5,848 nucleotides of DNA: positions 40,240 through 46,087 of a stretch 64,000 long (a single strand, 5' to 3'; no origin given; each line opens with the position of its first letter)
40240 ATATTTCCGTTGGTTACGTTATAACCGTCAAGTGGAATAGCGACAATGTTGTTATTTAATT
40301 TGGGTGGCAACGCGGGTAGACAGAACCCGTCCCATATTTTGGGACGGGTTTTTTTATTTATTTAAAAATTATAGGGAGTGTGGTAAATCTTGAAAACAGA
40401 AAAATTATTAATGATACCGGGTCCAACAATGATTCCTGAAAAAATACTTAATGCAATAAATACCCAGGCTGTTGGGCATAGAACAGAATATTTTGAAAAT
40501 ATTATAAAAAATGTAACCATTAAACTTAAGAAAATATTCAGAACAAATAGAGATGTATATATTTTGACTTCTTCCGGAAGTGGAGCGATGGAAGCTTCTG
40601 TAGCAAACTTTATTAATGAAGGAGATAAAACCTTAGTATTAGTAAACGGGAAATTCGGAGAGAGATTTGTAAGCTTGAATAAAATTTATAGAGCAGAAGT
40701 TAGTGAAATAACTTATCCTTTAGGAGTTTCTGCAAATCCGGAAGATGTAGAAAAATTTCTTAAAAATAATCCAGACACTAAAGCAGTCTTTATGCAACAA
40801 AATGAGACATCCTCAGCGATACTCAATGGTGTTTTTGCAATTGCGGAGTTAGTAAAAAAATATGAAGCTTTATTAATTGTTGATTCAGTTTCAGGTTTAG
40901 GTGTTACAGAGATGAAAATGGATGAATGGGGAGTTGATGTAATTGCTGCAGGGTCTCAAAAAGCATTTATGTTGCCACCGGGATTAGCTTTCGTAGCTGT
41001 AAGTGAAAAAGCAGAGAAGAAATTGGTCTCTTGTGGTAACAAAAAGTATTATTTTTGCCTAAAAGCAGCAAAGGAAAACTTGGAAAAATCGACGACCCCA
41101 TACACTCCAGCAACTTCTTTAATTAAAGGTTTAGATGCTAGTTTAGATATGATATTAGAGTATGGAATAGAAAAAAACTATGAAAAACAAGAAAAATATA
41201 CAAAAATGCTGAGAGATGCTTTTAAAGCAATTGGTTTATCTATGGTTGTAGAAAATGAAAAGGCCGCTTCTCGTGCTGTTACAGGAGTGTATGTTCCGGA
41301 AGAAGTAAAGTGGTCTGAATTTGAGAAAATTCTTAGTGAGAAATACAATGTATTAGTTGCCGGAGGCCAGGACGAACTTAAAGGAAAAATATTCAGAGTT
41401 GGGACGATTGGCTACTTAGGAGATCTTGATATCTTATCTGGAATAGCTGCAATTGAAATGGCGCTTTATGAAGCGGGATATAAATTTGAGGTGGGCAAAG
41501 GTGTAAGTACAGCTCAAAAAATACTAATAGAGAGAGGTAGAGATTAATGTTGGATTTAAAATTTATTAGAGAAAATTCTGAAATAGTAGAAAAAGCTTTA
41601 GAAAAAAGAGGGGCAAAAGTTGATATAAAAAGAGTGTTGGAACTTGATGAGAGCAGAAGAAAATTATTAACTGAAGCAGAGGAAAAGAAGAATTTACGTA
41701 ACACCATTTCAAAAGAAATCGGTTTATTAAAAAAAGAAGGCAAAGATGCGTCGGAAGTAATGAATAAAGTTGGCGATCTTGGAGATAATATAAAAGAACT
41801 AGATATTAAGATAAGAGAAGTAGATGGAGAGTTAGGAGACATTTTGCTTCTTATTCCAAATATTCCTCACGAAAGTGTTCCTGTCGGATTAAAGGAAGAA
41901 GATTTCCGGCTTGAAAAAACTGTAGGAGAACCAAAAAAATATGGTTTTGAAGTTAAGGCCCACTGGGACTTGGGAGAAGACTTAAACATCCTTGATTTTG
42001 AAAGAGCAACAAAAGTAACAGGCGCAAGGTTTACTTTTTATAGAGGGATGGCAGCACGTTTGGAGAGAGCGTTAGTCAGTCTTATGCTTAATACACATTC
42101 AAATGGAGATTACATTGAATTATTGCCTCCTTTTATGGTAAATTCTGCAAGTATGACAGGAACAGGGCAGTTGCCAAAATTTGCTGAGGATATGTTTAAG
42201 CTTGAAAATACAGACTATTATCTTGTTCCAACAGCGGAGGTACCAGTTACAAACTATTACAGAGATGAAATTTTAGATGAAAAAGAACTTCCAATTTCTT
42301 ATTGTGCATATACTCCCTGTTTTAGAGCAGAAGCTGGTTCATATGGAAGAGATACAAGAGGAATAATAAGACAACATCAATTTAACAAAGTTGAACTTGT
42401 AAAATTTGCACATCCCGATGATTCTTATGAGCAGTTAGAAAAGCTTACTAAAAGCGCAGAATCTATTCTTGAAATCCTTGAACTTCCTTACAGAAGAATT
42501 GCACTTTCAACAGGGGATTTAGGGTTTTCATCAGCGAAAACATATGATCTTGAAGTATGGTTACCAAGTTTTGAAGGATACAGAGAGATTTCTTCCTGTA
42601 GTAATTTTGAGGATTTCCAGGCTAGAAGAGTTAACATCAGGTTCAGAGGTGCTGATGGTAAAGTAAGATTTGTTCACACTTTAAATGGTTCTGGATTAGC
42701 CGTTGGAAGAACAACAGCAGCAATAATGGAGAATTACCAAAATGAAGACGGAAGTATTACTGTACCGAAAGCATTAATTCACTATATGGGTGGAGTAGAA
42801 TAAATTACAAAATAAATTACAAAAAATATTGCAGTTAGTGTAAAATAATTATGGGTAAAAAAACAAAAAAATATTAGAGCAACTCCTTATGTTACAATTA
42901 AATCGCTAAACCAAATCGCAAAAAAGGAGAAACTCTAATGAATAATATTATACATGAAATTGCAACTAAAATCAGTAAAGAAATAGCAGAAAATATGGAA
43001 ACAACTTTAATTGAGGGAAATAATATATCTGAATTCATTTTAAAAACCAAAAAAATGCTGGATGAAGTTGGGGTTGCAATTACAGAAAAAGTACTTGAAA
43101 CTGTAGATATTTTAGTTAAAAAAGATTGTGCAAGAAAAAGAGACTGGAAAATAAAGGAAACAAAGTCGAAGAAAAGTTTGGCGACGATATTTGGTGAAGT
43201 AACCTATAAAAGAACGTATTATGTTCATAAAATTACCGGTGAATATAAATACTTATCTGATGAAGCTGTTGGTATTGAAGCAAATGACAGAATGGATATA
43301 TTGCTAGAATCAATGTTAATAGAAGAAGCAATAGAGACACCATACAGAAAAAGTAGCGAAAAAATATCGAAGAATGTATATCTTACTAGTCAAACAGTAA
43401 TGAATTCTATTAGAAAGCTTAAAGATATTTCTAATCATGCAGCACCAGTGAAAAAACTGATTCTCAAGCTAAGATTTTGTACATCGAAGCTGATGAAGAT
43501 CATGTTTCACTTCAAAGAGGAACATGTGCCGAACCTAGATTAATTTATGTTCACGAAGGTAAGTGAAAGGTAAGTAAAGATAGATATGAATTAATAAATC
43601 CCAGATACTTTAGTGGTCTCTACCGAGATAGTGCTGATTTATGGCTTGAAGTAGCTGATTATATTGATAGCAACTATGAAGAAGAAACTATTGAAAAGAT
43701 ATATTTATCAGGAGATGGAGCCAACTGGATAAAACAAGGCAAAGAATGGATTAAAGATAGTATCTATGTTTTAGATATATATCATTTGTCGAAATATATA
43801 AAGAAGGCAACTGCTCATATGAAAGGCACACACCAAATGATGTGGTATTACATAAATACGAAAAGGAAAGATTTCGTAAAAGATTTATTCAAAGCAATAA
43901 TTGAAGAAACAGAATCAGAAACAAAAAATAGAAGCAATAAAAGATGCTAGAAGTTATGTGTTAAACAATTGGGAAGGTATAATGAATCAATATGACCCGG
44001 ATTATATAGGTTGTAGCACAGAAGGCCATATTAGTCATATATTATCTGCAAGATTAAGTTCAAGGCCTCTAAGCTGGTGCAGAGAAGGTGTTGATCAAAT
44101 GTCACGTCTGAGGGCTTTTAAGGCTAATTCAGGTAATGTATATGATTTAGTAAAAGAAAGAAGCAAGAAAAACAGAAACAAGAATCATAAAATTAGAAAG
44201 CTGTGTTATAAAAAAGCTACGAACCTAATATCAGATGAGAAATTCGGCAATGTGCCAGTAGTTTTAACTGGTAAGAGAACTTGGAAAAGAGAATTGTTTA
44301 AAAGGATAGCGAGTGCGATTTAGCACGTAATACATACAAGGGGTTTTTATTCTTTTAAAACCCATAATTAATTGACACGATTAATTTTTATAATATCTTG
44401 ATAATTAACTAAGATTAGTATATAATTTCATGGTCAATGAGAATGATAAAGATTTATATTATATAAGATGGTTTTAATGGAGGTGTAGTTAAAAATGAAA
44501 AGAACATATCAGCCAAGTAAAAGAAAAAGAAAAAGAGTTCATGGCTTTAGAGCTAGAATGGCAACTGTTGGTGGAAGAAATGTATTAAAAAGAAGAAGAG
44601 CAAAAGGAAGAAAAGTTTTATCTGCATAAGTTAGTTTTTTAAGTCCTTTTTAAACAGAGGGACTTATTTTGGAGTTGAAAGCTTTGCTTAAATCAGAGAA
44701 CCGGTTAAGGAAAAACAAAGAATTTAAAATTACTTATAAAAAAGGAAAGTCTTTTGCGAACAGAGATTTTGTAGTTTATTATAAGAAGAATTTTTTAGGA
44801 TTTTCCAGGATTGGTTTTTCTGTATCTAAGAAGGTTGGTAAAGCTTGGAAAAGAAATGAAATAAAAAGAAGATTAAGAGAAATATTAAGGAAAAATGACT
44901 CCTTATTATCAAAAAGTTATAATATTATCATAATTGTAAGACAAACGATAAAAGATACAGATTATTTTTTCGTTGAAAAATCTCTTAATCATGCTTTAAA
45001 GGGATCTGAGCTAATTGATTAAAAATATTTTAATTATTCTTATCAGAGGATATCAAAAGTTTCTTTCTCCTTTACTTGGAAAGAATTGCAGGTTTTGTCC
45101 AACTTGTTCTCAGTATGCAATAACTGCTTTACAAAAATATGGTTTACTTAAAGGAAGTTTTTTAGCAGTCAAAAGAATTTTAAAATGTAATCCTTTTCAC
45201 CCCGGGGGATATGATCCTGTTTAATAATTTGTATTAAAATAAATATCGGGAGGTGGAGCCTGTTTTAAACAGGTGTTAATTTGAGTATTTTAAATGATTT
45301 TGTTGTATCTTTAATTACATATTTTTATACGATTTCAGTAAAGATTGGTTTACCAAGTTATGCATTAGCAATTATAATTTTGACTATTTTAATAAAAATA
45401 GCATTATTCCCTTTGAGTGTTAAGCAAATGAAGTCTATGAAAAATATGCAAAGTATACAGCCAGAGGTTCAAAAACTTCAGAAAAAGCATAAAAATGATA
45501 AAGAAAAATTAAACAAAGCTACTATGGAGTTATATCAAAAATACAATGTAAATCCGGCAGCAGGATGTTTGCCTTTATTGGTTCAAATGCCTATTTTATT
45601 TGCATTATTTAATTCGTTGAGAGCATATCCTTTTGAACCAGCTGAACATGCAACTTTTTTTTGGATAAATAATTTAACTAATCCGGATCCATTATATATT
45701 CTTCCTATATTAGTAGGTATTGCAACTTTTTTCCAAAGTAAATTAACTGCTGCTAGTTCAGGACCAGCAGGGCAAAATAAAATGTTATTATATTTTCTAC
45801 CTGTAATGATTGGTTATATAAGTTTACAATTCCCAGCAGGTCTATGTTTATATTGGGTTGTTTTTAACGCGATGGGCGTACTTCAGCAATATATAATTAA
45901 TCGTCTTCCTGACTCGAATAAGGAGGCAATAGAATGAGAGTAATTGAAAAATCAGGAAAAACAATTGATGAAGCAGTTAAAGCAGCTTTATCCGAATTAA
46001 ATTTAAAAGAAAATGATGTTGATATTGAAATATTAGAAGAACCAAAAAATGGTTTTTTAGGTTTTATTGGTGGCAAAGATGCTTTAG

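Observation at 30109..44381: The replication origin block appears flipped between two inverted ISLre2 copies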

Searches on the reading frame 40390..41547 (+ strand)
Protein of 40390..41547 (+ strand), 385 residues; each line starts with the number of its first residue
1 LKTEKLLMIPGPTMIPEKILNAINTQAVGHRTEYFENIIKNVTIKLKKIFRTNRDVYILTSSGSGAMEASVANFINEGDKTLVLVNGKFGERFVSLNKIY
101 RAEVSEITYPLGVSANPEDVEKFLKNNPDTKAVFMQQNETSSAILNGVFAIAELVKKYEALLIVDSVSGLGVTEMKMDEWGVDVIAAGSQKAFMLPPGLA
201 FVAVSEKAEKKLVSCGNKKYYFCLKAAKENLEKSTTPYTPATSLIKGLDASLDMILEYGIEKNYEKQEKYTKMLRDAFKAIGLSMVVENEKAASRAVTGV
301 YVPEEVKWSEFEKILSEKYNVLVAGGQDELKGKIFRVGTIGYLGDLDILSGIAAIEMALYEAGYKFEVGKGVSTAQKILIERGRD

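Call 7: search_protein_families(library=ncbifam, proteins=[window:40390-41547:+])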
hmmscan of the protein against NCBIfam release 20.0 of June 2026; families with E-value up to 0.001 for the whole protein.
window:40390-41547:+ (385 aa): 17 families
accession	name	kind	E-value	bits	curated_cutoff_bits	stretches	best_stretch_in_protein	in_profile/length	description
NF045640.1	AspGlyoxATaseBhcA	equivalog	3.1e-89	299.7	650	1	1-379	1-384/395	L-aspartate--glyoxylate aminotransferase BhcA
NF046070.1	PyrdoxPyrvTramin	equivalog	1.5e-57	195.1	600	1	6-343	7-347/369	pyridoxamine--pyruvate transaminase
TIGR03301.1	PhnW-AepZ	equivalog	2.1e-50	172.1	360.8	1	6-356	1-352/355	2-aminoethylphosphonate aminotransferase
TIGR02326.1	transamin_PhnW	equivalog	1.6e-40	139.3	400.8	1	3-360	2-361/363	2-aminoethylphosphonate--pyruvate transaminase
NF010006.0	PRK13479.1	equivalog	1.8e-40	139.2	296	1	2-362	3-364/369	2-aminoethylphosphonate--pyruvate transaminase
TIGR01977.1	am_tr_V_EF2568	hypoth_equivalog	3.1e-14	52.8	377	1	115-326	125-334/376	cysteine desulfurase family protein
TIGR01364.1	serC_1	equivalog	2e-10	40.1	443.6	1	26-280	34-278/358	phosphoserine transaminase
NF003764.0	PRK05355.1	equivalog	6.7e-09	35.1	253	1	27-237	38-236/357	3-phosphoserine/phosphohydroxythreonine transaminase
TIGR01366.1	serC_3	equivalog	1.1e-08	34.6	401.65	1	27-257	31-255/361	phosphoserine transaminase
NF040779.1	Sec_lyase_SclA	exception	1.9e-08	33.6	525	1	115-324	124-332/378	selenocysteine lyase SclA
TIGR01325.1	O_suc_HS_sulf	equivalog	2.5e-06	26.3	510.05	1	58-191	73-200/380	O-succinylhomoserine sulfhydrylase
TIGR01979.1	sufS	subfamily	4.6e-05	22.4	475.1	1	118-298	150-331/403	SufS family cysteine desulfurase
NF041088.1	ala_glut_racmase_Arch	equivalog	7.6e-05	21.8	629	1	58-191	76-203/381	bifunctional L-alanine/L-glutamate racemase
TIGR03235.1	DNA_S_dndA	equivalog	8.8e-05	21.9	480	1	116-285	127-284/353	cysteine desulfurase DndA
NF006003.0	PRK08133.1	equivalog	0.00038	19.2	522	1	57-185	84-206/396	O-succinylhomoserine sulfhydrylase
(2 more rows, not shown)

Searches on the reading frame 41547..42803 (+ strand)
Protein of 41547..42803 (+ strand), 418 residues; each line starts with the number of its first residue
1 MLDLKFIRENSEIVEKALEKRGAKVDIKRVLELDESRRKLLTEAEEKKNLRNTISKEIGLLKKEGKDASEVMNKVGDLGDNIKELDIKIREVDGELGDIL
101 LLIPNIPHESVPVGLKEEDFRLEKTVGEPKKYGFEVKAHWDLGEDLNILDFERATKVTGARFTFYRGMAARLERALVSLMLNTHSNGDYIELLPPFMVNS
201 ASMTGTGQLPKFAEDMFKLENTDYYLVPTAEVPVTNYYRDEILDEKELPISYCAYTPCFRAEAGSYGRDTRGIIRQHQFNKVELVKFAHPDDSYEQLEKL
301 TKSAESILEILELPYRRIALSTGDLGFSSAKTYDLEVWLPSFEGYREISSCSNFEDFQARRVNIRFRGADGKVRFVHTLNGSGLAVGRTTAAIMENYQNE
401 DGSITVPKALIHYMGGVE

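Call 7: search_protein_families(library=ncbifam, proteins=[window:41547-42803:+])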
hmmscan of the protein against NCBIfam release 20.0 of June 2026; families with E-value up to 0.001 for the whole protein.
window:41547-42803:+ (418 aa): 9 families
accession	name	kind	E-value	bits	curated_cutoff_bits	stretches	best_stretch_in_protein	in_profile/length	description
TIGR00414.1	serS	equivalog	5.7e-165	549.4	301.65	1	1-414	1-418/418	serine--tRNA ligase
TIGR00418.1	thrS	equivalog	5.2e-11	42.1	383.65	1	137-323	171-354/565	threonine--tRNA ligase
NF006625.0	PRK09194.1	equivalog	2e-09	36.9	558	1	186-333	63-210/559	proline--tRNA ligase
TIGR00409.1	proS_fam_II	equivalog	6.7e-09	35.1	306.7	1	188-333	65-210/568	proline--tRNA ligase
NF002120.0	PRK00960.1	equivalog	6e-08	31.7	611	1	218-321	305-405/518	serine--tRNA ligase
TIGR00415.1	serS_MJ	equivalog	5.7e-06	25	489.55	1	219-315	304-396/518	serine--tRNA ligase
NF003211.1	PRK04173.1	equivalog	0.00012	21.1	312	1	223-358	162-297/454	glycine--tRNA ligase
NF008979.1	PRK12325.1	exception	0.00018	20.5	550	0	187-326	64-203/437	proline--tRNA ligase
TIGR00408.1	proS_fam_I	equivalog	0.00027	20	437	1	226-402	102-273/475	proline--tRNA ligase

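Call 33: find_encoding_contigs(protein=window:41547-42803:+, flank=10000, max_places=6)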
Protein window:41547-42803:+ (418 aa): no gene with exactly this product is on record in the collection.

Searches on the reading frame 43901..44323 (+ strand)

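Call 7: search_protein_families(library=ncbifam, proteins=[window:43901-44323:+])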
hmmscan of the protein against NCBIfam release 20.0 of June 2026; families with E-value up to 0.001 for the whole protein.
window:43901-44323:+ (140 aa): 2 families
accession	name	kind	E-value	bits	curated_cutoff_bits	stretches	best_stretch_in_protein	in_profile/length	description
NF033529.1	transpos_ISLre2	equivalog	1e-22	81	200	1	2-134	242-382/382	ISLre2 family transposase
NF046004.1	ICE_Mbov_0401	equivalog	5.8e-09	35.7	162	1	3-60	294-351/369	Mbov_0401 family ICE element transposase-like protein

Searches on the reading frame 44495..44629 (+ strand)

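Call 8: search_protein_families(library=ncbifam, proteins=[window:44495-44629:+])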
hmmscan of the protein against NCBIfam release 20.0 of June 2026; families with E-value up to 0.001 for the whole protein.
window:44495-44629:+ (44 aa): 1 family
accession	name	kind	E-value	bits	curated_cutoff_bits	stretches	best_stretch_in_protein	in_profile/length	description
TIGR01030.1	rpmH_bact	equivalog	3.9e-23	81.4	37.65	1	1-44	1-44/44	50S ribosomal protein L34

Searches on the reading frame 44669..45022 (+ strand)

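Call 8: search_protein_families(library=ncbifam, proteins=[window:44669-45022:+])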
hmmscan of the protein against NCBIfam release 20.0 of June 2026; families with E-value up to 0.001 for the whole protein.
window:44669-45022:+ (117 aa): 2 families
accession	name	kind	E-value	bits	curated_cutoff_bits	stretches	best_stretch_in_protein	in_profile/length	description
TIGR00188.1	rnpA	equivalog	5.4e-26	91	38.35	1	8-113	2-107/111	ribonuclease P protein component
NF002511.0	PRK01903.2-2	equivalog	0.00013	21.9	227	1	6-81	8-91/140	ribonuclease P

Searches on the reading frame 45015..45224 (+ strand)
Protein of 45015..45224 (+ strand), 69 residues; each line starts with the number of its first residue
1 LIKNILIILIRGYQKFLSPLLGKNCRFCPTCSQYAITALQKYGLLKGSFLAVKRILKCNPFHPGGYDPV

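Call 8: search_protein_families(library=ncbifam, proteins=[window:45015-45224:+])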
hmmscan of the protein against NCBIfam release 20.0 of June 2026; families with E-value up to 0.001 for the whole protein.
window:45015-45224:+ (69 aa): 1 family
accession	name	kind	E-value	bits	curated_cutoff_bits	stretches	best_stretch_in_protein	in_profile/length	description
TIGR00278.2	TIGR00278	equivalog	8.3e-27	92.8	40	1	3-66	1-64/64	membrane protein insertion efficiency factor YidD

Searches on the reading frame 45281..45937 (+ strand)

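Call 8: search_protein_families(library=ncbifam, proteins=[window:45281-45937:+])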
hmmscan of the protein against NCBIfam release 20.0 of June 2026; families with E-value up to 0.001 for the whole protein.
window:45281-45937:+ (218 aa): 21 families
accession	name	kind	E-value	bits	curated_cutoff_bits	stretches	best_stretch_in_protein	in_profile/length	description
TIGR03592.1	yidC_oxa1_cterm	subfamily_domain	6.5e-69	231.8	84.3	1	26-208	1-191/191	membrane protein insertase YidC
NF002357.0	PRK01318.2-4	equivalog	1.7e-57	195.4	479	1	26-216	334-522/532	membrane protein insertase YidC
NF002352.0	PRK01318.1-3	equivalog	1.2e-56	193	447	1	27-214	372-556/562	membrane protein insertase YidC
NF002803.0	PRK02944.1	equivalog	6.1e-56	189.7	377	1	5-208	37-242/255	YidC family membrane integrase SpoIIIJ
NF002353.0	PRK01318.1-4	equivalog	1.9e-50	172.1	365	2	8-140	363-489/596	membrane protein insertase YidC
NF002351.0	PRK01318.1-1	equivalog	5.1e-45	154.2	740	1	26-208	352-532/545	membrane protein insertase YidC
NF002350.0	PRK01315.1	equivalog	4e-44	151.1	282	2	23-115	39-130/329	membrane protein insertase YidC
NF002354.0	PRK01318.2-1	equivalog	8.6e-43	146.6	1094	1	8-214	339-538/548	membrane protein insertase YidC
NF002355.0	PRK01318.2-2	equivalog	1.7e-41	142.4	891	1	7-214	382-601/602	membrane protein insertase YidC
NF002168.0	PRK01001.1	equivalog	1.1e-38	133.2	670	1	25-214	574-782/795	membrane protein insertase YidC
NF002734.0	PRK02654.1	equivalog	8.1e-38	130.3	324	2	5-121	10-124/384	membrane protein insertase YidC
NF002356.0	PRK01318.2-3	equivalog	2.9e-35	121.8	460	1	23-214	369-579/627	membrane protein insertase YidC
NF002899.0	PRK03449.1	equivalog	1.7e-31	109.7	276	2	26-116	31-121/359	membrane protein insertase YidC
NF002358.0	PRK01318.2-5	equivalog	5.2e-30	104.7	605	1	24-207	338-536/545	membrane protein insertase YidC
NF002359.0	PRK01318.2-6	equivalog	5e-28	97.8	600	1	15-206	370-577/624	membrane protein insertase YidC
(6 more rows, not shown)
